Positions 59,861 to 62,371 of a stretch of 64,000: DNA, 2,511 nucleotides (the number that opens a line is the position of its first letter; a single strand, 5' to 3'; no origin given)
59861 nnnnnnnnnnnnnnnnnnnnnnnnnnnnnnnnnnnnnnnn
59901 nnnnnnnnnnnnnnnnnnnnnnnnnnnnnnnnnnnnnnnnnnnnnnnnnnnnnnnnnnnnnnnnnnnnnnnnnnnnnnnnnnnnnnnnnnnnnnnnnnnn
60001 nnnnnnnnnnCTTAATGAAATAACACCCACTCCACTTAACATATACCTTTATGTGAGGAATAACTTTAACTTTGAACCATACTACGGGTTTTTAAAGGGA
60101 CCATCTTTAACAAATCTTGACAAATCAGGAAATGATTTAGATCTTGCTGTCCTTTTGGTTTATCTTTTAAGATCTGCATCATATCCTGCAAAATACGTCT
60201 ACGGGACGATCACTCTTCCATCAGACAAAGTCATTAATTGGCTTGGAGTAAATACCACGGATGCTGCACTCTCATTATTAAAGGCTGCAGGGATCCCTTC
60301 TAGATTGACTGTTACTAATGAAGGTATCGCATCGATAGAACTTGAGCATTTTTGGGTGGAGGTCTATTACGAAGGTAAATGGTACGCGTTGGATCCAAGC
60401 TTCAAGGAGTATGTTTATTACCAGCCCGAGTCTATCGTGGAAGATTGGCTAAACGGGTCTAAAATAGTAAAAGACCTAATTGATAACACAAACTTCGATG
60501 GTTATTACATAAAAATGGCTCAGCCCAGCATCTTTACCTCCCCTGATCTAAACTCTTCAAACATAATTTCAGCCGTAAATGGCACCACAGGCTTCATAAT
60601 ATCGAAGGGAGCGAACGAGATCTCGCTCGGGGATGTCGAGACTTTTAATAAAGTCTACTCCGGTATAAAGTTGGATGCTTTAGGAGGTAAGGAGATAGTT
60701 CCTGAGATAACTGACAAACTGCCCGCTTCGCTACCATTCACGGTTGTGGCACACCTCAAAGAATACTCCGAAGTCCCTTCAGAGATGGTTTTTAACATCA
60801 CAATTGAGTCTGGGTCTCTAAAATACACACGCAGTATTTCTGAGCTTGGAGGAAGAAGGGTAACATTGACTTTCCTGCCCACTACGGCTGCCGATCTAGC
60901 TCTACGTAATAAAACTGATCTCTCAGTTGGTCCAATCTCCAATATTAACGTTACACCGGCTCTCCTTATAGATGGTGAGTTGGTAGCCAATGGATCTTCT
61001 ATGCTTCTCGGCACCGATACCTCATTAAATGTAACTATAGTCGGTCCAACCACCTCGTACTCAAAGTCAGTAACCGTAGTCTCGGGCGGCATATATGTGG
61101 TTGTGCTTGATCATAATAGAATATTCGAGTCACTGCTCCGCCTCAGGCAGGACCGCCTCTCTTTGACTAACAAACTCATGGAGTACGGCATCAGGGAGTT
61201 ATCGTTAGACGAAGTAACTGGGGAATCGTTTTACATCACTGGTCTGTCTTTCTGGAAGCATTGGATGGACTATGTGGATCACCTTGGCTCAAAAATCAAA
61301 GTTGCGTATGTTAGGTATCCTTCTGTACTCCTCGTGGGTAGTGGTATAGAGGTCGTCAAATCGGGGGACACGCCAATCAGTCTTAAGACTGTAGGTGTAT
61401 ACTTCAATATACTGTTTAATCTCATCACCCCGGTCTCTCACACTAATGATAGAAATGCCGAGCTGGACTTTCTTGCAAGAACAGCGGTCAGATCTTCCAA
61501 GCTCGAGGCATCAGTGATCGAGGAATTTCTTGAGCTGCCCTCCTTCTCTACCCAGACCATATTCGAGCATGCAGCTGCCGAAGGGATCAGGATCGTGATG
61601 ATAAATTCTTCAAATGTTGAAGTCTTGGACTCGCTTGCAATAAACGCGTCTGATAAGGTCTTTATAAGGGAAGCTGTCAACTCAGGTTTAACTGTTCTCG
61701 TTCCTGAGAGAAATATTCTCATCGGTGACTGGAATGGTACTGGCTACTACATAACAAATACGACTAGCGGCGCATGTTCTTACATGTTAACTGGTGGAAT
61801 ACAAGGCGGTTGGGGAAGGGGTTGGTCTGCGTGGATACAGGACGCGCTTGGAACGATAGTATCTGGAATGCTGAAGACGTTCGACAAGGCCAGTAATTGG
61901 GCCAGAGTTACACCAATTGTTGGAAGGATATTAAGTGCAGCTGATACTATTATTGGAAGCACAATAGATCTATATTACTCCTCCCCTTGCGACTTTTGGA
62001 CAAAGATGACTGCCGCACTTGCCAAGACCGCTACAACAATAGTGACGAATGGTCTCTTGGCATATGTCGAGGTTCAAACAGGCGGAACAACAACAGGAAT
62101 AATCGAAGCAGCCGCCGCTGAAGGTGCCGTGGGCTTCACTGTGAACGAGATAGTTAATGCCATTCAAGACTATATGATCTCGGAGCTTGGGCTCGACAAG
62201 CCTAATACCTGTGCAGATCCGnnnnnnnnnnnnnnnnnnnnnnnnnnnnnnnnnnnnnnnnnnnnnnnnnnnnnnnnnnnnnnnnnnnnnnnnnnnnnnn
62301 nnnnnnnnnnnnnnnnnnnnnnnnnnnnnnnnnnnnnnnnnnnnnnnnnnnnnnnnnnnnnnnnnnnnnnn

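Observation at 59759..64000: Giant secreted protein with a transglutaminase-like domain carrying Asp in place of the nucleophile Cys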

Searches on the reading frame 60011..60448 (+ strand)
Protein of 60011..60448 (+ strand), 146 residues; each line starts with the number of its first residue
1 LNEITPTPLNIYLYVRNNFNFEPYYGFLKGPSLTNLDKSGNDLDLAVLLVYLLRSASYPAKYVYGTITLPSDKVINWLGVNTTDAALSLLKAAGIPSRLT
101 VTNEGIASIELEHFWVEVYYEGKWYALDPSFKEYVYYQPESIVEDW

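Call 46: search_solved_structures(query=A2, max_evalue=1, show_alignments=5)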
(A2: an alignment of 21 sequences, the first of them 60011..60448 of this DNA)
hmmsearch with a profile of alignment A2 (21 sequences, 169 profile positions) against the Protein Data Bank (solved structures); distinct sequences matched with E-value up to 1: 1.
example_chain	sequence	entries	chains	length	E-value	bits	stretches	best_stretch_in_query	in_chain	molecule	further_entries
3isr_A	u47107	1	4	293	1.2e-07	34.5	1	11-75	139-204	Transglutaminase-like enzymes, putative cysteine protease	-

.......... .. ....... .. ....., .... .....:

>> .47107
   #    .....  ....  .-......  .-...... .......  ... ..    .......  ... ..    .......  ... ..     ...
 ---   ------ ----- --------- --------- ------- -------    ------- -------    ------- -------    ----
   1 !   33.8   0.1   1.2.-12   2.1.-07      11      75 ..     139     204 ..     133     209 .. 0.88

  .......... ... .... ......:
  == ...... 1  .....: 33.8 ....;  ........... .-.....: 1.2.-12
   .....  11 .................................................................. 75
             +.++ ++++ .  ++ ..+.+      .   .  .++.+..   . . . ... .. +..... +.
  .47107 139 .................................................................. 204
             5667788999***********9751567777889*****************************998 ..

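Call 76: search_solved_structures(query=A2, max_evalue=10, show_alignments=5)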
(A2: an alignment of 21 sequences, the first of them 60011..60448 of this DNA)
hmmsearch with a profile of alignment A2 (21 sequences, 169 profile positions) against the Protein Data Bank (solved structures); distinct sequences matched with E-value up to 10: 1.
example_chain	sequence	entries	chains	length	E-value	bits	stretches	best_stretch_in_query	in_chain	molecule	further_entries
3isr_A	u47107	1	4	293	1.2e-07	34.5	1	11-75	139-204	Transglutaminase-like enzymes, putative cysteine protease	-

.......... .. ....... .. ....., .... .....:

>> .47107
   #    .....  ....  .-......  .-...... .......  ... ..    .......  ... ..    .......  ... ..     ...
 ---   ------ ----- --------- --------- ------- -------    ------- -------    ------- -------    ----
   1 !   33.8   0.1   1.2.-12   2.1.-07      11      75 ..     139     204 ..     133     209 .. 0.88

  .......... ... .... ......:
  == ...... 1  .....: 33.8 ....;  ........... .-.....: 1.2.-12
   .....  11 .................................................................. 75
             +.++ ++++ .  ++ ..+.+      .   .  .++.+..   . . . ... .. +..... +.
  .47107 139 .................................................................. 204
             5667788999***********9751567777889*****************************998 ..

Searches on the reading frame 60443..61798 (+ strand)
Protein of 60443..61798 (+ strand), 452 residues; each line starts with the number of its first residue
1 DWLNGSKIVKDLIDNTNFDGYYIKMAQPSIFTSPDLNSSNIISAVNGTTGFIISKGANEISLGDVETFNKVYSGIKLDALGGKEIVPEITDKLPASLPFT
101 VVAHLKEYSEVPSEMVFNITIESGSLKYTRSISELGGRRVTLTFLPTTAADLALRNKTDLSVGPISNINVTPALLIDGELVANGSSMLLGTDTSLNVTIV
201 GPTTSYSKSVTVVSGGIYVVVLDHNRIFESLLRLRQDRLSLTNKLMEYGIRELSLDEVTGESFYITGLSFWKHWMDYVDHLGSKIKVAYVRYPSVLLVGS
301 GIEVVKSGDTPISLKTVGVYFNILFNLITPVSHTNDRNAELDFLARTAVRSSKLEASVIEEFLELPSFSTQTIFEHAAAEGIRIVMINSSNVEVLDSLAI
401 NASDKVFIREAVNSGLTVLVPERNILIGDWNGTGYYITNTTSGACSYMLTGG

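Call 21: search_protein_families(library=pfam, proteins=[window:60443-61798:+], max_evalue=5)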
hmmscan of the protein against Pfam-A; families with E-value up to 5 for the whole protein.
seq(452 aa): 2 families
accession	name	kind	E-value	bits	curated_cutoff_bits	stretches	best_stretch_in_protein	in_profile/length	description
PF13192.12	Thioredoxin_3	-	0.26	11.8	24.8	1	167-185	46-64/76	Thioredoxin domain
PF22468.2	ACT_9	-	1.6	9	27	1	371-405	16-50/61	ACT domain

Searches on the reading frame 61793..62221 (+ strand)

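Call 21: search_protein_families(library=pfam, proteins=[window:61793-62221:+], max_evalue=5)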
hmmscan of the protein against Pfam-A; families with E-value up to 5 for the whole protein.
seq(143 aa): 1 family
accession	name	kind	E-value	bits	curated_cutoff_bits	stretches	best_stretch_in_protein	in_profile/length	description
PF21277.2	T6SS_VgrG3-like_C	-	0.15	12.5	27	1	87-130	116-159/183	Type VI secretion system spike protein VgrG3-like, C-terminal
